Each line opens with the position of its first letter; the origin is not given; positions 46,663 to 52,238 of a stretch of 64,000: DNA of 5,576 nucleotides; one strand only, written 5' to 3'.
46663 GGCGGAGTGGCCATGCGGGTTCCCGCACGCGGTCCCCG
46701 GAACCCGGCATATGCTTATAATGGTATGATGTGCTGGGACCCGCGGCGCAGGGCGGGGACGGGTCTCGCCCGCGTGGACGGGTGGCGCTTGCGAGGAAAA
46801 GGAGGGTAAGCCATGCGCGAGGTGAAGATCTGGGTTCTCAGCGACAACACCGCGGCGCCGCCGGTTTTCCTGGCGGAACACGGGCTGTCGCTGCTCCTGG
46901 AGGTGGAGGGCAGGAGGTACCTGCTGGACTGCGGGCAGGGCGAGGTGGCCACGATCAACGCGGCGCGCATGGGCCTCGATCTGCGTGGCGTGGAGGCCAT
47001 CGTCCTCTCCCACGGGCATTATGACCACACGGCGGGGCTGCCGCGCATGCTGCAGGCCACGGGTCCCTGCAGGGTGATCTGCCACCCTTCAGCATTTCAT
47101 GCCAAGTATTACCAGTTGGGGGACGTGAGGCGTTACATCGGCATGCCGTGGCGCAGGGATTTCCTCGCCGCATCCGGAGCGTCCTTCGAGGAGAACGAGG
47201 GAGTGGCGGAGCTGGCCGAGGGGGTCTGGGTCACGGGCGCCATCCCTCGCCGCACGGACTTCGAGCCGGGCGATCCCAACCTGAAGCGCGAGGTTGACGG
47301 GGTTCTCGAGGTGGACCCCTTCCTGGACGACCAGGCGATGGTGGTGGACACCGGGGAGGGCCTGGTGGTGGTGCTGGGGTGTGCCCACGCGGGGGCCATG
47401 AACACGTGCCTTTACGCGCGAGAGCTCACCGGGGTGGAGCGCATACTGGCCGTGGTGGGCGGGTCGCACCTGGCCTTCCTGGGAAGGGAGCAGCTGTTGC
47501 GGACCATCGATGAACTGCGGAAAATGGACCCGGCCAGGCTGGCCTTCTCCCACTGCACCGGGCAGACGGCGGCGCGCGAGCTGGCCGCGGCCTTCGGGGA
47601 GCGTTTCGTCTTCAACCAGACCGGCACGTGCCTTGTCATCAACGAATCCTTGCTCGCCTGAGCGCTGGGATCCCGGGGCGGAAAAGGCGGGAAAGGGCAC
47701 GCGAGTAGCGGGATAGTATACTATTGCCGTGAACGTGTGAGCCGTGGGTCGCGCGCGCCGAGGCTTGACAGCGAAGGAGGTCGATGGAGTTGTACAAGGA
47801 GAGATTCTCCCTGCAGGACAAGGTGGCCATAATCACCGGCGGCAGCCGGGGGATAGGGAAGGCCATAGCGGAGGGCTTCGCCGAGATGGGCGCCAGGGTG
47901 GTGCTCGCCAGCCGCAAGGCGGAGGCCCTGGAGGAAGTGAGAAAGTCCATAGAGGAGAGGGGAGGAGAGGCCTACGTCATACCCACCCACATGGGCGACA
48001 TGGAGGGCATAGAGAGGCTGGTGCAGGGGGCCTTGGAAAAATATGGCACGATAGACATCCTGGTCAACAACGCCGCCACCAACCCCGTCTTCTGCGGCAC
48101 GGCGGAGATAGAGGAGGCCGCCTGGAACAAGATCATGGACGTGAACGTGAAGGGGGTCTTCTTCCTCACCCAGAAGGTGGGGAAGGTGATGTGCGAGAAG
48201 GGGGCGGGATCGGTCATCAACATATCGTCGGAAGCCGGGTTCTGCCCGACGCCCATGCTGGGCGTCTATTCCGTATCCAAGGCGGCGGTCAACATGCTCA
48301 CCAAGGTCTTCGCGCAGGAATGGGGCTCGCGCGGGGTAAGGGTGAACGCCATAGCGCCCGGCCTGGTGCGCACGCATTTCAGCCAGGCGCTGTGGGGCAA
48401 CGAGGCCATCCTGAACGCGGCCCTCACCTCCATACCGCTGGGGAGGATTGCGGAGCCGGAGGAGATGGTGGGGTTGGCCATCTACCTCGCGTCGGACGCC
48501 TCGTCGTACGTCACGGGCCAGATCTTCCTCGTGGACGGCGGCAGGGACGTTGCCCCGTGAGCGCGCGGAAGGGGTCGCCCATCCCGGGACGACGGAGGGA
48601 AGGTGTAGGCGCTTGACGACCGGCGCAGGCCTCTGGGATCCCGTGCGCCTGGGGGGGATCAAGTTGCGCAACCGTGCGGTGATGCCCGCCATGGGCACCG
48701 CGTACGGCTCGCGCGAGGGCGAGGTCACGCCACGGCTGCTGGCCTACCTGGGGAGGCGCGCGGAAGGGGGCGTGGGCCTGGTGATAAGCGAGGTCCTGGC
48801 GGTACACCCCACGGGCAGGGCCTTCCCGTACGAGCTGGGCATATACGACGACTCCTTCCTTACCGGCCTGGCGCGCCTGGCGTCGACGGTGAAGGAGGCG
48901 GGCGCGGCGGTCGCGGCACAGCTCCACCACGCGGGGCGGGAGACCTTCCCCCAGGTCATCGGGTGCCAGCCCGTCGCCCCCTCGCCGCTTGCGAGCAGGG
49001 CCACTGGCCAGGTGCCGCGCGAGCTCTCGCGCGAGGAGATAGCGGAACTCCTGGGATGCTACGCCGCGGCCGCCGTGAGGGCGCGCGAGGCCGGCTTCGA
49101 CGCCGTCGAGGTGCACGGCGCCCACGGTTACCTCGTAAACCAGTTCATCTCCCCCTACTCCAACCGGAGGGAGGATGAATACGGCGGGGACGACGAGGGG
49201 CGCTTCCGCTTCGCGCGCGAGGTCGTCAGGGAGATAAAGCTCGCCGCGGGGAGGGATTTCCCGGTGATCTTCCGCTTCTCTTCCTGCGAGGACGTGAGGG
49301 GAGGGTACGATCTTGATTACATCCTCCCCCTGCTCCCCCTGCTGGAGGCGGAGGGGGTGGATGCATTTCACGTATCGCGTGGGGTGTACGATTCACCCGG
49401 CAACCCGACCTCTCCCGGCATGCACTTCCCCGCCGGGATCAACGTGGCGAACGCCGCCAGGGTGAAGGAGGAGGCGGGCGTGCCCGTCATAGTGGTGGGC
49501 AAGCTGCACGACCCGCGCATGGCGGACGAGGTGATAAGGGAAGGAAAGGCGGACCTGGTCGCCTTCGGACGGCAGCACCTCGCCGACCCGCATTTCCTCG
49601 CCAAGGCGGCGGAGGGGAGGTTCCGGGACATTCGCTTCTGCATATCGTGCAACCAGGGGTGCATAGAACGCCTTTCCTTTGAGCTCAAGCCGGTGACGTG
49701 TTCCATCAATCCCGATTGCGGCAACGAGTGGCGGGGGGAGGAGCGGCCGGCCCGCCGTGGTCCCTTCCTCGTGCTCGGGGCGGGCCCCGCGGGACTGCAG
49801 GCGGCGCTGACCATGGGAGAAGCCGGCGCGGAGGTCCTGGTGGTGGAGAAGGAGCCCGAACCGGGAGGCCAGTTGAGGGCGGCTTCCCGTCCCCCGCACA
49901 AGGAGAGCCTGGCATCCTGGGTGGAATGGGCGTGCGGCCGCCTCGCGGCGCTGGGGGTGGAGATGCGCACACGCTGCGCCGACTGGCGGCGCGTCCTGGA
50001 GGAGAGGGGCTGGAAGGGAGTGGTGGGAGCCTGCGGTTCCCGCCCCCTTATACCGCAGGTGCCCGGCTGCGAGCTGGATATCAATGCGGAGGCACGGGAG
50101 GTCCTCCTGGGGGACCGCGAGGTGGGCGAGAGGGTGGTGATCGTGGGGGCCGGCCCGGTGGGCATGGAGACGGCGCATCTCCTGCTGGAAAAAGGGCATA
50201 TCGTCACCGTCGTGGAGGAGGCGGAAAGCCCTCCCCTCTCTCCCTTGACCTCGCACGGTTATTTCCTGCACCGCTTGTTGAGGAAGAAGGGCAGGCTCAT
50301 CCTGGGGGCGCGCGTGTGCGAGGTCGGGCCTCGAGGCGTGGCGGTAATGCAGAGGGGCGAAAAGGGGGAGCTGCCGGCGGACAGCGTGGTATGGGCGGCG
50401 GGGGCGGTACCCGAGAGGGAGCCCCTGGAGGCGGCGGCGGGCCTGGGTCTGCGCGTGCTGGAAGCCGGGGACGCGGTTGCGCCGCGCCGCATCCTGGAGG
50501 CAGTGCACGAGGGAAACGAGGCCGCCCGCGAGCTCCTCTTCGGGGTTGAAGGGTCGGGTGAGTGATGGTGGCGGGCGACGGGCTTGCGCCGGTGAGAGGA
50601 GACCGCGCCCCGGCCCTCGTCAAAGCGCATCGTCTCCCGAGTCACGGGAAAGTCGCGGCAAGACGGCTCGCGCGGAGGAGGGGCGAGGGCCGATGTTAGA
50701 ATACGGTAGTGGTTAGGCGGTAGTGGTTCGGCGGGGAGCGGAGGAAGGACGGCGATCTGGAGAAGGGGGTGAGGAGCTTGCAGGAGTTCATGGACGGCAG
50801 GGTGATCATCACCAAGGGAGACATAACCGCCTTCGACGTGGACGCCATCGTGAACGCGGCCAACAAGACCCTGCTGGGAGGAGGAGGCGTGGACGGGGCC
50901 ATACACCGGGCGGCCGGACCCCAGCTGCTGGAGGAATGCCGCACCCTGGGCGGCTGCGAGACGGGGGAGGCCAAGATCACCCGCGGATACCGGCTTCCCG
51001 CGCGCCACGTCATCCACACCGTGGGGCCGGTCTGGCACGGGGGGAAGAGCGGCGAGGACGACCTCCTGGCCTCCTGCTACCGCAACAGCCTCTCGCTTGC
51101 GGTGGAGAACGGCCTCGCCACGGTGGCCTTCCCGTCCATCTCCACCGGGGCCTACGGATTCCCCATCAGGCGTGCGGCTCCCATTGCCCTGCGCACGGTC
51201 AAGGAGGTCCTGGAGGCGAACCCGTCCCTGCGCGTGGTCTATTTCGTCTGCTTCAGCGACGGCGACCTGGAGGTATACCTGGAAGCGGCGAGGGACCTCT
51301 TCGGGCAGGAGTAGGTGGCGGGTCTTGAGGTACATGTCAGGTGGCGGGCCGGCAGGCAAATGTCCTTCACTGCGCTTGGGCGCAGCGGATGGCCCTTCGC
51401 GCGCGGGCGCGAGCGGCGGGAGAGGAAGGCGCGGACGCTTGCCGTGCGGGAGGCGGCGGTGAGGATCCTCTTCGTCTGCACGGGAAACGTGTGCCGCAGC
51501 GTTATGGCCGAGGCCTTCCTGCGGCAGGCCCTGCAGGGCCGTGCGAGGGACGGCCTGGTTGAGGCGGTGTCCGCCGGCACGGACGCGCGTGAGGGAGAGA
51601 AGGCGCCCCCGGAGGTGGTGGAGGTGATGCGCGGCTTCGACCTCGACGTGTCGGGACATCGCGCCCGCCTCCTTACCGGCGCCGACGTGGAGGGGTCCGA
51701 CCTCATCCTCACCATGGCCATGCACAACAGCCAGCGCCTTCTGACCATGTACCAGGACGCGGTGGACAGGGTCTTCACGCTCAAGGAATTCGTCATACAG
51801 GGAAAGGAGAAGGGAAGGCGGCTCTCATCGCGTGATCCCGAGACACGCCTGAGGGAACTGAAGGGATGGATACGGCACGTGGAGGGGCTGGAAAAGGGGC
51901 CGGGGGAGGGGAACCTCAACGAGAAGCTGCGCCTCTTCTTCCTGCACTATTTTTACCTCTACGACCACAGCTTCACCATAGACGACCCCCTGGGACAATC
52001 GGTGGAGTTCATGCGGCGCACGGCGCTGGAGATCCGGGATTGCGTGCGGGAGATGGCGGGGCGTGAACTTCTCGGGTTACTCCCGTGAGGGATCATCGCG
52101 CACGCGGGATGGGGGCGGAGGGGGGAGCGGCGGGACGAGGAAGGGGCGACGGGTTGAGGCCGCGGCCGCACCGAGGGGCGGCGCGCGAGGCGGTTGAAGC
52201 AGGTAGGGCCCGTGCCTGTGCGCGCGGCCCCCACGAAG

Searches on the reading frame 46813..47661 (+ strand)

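Call 30: search_protein_families(library=ncbifam, proteins=[window:46813-47661:+], max_evalue=0.00001)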
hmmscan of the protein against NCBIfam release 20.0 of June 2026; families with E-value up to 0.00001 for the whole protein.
window:46813-47661:+ (282 aa): 3 families
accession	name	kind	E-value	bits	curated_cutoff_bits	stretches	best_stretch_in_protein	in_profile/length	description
NF000801.0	PRK00055.1-3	equivalog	1.1e-09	37.8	252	1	25-83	21-77/307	ribonuclease Z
TIGR02651.1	RNase_Z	equivalog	1.6e-09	37.3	292.95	1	26-83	20-75/302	ribonuclease Z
NF041257.1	GntH_guanitoxin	equivalog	4.2e-06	25.9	333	1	14-81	21-89/374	guanitoxin biosynthesis MBL fold metallo-hydrolase GntH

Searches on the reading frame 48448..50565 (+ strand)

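Call 30: search_protein_families(library=ncbifam, proteins=[window:48448-50565:+], max_evalue=0.00001)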
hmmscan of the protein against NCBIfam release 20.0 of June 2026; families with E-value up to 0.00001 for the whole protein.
window:48448-50565:+ (705 aa): 62 families (the best 25 are shown)
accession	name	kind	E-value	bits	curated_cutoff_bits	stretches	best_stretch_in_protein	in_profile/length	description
NF041087.1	bile_acid_BaiCD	equivalog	1.1e-137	459.9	825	1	62-695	4-641/642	bile acid Fe-S flavoenzyme BaiCD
TIGR03997.1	mycofact_OYE_2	equivalog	1.9e-127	426.4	793.15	1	62-696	2-645/645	mycofactocin system FadH/OYE family oxidoreductase 2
NF045599.1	bili_reduct_long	exception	3e-110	369.4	750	1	62-695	1-640/641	bilirubin reductase, long form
NF010047.0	PRK13523.1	equivalog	2.2e-73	247.2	431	1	62-395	5-328/339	NADPH dehydrogenase NamA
TIGR03996.1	mycofact_OYE_1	hypoth_equivalog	2e-68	231.5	627.9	1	63-692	3-632/633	mycofactocin system FadH/OYE family oxidoreductase 1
NF006101.0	PRK08255.1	equivalog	2.1e-63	214.6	1078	1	51-397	393-741/768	bifunctional salicylyl-CoA 5-hydroxylase/oxidoreductase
NF045592.1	bili_reduct_N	equivalog_domain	5.7e-58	196.8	425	1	62-419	2-361/363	bilirubin reductase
NF007899.0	PRK10605.1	subfamily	9.1e-37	127.1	403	1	61-386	5-336/365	N-ethylmaleimide reductase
NF009410.0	PRK12771.1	subfamily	1.1e-14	53.9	516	1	557-594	135-172/566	NAD(P)-binding protein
TIGR02053.1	MerA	equivalog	6.7e-13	48.4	454.45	1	523-675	131-287/465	mercury(II) reductase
NF009409.0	PRK12770.1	subfamily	1.1e-12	47.7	343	0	440-476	21-57/360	putative glutamate synthase subunit beta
TIGR01350.1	lipoamide_DH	equivalog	1.1e-12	47.4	408.8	1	523-658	133-272/461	dihydrolipoyl dehydrogenase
NF009454.0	PRK12814.1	equivalog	2.9e-12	45.8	916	1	556-595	189-228/657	putative NADPH-dependent glutamate synthase small subunit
NF004943.0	PRK06292.2-1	equivalog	7.9e-12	44.7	432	1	524-656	134-271/456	dihydrolipoyl dehydrogenase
NF005560.0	PRK07233.1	equivalog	1.6e-11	43.7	252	0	441-476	4-39/435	hypothetical protein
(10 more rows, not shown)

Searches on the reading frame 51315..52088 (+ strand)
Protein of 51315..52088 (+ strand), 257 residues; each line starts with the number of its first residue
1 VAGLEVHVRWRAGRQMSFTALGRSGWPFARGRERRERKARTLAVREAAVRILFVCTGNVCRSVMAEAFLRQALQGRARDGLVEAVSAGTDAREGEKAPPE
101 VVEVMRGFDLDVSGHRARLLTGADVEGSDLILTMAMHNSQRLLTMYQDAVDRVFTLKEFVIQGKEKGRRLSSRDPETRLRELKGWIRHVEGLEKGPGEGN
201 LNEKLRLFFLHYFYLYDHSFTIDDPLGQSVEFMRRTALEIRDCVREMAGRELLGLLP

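Call 30: search_protein_families(library=ncbifam, proteins=[window:51315-52088:+], max_evalue=0.00001)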
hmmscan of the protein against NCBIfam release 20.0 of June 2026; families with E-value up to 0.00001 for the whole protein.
window:51315-52088:+ (257 aa): 5 families
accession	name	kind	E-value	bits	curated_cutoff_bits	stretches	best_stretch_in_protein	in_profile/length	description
NF010053.0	PRK13530.1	subfamily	2.1e-11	44.3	215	1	51-141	6-88/133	arsenate reductase (thioredoxin)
NF007520.0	PRK10126.1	equivalog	5e-11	43.2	243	1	50-153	4-101/147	low molecular weight protein-tyrosine-phosphatase Wzb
TIGR02691.1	arsC_pI258_fam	equivalog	1.5e-10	41.4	174.3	1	51-142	1-84/129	arsenate reductase (thioredoxin)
TIGR02689.1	ars_reduc_gluta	equivalog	4.3e-09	36.6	157.6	1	50-133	2-77/126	arsenate reductase, glutathione/glutaredoxin type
NF008486.0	PRK11391.1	equivalog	1e-08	35.8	247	1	50-138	8-90/148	phosphotyrosine-protein phosphatase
